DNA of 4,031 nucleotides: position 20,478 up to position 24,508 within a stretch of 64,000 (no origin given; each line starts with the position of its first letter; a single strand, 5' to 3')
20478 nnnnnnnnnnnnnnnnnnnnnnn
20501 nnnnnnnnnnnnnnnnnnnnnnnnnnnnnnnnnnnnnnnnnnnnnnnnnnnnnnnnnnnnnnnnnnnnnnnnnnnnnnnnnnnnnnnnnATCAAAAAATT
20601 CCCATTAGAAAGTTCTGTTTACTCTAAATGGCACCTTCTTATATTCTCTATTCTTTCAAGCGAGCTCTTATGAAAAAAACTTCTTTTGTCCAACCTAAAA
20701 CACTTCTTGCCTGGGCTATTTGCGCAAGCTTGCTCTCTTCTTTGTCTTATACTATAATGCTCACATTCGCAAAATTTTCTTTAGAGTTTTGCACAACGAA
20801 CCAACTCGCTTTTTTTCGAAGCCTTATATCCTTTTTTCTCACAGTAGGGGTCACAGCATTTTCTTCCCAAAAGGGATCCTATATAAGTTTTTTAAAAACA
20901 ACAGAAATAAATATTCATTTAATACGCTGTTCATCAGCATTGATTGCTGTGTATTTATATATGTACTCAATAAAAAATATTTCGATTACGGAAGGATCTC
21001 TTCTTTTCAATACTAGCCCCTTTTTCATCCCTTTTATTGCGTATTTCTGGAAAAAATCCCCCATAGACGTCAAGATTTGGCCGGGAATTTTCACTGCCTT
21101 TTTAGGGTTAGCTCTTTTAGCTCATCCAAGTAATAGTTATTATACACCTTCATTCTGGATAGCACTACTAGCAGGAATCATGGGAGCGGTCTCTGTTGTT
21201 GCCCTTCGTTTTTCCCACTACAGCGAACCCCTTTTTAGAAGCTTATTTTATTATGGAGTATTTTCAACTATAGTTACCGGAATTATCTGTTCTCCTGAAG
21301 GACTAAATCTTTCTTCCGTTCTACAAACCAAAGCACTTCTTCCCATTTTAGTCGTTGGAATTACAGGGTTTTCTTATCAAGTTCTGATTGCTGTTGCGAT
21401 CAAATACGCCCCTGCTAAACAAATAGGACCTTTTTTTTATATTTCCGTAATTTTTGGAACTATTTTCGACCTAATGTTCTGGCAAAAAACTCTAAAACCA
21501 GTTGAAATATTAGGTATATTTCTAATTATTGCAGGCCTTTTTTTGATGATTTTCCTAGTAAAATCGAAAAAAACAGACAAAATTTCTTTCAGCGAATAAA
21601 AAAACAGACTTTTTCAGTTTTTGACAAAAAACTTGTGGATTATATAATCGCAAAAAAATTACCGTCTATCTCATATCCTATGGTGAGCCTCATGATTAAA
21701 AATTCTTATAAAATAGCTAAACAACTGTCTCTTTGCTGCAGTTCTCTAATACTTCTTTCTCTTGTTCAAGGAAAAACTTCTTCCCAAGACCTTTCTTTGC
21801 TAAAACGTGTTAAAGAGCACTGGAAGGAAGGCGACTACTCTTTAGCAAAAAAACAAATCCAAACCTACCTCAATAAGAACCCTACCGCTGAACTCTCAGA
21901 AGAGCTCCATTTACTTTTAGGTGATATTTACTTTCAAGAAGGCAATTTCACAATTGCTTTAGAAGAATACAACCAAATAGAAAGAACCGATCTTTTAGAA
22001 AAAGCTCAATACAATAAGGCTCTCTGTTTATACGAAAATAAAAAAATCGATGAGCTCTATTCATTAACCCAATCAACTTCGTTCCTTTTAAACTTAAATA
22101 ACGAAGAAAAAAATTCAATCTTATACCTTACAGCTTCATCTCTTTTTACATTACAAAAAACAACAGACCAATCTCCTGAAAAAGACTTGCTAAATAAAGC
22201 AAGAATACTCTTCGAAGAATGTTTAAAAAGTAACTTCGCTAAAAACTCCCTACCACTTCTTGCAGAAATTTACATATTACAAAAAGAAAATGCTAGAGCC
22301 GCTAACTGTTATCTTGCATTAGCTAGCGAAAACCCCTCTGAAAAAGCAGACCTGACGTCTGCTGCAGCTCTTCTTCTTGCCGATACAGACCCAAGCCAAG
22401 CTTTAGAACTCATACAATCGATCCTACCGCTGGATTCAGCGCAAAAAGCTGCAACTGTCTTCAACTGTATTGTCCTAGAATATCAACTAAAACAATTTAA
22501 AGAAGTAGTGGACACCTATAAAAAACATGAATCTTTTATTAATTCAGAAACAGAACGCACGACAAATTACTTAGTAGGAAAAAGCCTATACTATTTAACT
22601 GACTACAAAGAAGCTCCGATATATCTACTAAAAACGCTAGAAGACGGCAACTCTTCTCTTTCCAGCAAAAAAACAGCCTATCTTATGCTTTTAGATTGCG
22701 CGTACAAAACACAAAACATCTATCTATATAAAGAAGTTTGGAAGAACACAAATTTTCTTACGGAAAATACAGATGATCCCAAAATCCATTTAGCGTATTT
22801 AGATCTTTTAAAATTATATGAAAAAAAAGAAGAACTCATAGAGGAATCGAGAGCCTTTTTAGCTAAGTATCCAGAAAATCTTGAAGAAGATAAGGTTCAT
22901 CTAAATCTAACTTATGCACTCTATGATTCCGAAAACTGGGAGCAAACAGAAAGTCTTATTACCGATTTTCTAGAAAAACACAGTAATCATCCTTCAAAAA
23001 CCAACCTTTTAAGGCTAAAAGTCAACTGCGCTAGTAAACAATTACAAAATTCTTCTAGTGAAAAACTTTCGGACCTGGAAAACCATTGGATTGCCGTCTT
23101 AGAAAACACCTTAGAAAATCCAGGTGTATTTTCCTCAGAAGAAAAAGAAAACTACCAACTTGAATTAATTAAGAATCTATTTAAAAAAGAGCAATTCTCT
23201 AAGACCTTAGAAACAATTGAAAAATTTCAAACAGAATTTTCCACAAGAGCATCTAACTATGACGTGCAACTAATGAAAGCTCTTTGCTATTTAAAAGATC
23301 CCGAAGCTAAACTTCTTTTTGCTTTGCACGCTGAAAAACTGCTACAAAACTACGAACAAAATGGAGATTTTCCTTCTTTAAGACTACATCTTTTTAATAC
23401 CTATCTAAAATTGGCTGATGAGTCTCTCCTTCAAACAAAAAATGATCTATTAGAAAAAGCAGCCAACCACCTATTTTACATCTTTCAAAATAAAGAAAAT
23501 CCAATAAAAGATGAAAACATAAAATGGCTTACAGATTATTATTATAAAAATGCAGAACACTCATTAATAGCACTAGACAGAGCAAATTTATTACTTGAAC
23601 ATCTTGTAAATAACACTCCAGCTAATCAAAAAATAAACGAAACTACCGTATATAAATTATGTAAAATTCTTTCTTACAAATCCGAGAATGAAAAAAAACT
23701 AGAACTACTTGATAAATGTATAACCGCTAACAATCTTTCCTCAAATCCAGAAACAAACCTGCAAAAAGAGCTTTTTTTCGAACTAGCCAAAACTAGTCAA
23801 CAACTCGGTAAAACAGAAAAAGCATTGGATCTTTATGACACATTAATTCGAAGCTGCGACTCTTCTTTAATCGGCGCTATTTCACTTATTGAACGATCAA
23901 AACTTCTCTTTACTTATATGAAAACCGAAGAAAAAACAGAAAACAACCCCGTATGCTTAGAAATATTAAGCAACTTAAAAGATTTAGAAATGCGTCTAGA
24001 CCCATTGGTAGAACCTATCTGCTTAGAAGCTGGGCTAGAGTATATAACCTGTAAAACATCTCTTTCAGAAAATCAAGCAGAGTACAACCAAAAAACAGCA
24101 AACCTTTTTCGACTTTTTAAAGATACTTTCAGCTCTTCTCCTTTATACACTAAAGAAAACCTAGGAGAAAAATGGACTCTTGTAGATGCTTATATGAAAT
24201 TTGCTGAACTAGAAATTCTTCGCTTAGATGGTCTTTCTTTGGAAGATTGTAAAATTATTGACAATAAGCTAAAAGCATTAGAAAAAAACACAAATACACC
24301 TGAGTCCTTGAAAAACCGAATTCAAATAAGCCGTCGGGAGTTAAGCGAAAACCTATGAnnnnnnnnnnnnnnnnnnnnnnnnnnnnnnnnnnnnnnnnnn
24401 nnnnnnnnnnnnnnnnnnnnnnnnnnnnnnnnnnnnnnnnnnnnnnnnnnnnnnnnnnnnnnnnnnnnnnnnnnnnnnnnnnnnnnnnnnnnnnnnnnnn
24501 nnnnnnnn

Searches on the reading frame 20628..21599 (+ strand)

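Call 43: search_protein_families(library=pfam, proteins=[window:20628-21599:+], max_evalue=0.0001)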
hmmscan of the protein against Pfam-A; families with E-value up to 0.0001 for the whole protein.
window:20628-21599:+ (323 aa): 1 family
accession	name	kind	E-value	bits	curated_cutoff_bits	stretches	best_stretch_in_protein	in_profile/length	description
PF00892.27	EamA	-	2.9e-24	86.3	28.2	2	29-164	2-133/135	EamA-like transporter family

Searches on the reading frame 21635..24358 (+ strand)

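Call 43: search_protein_families(library=pfam, proteins=[window:21635-24358:+], max_evalue=0.0001)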
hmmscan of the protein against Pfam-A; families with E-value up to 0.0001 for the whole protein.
window:21635-24358:+ (907 aa): 5 families
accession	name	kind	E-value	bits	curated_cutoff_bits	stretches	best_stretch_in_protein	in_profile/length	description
PF13525.12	YfiO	-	2.4e-11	44.2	25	1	407-474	30-97/203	Outer membrane lipoprotein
PF13432.12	TPR_16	-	9.3e-09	36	32.7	0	56-116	1-58/65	Tetratricopeptide repeat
PF07719.23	TPR_2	-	1.1e-08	34.9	27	0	90-114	2-26/34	Tetratricopeptide repeat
PF13428.12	TPR_14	-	9.1e-08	32.5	23.5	0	90-117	2-29/44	Tetratricopeptide repeat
PF13512.12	TPR_18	-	1.3e-05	25.8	21.9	0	402-457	30-85/145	Tetratricopeptide repeat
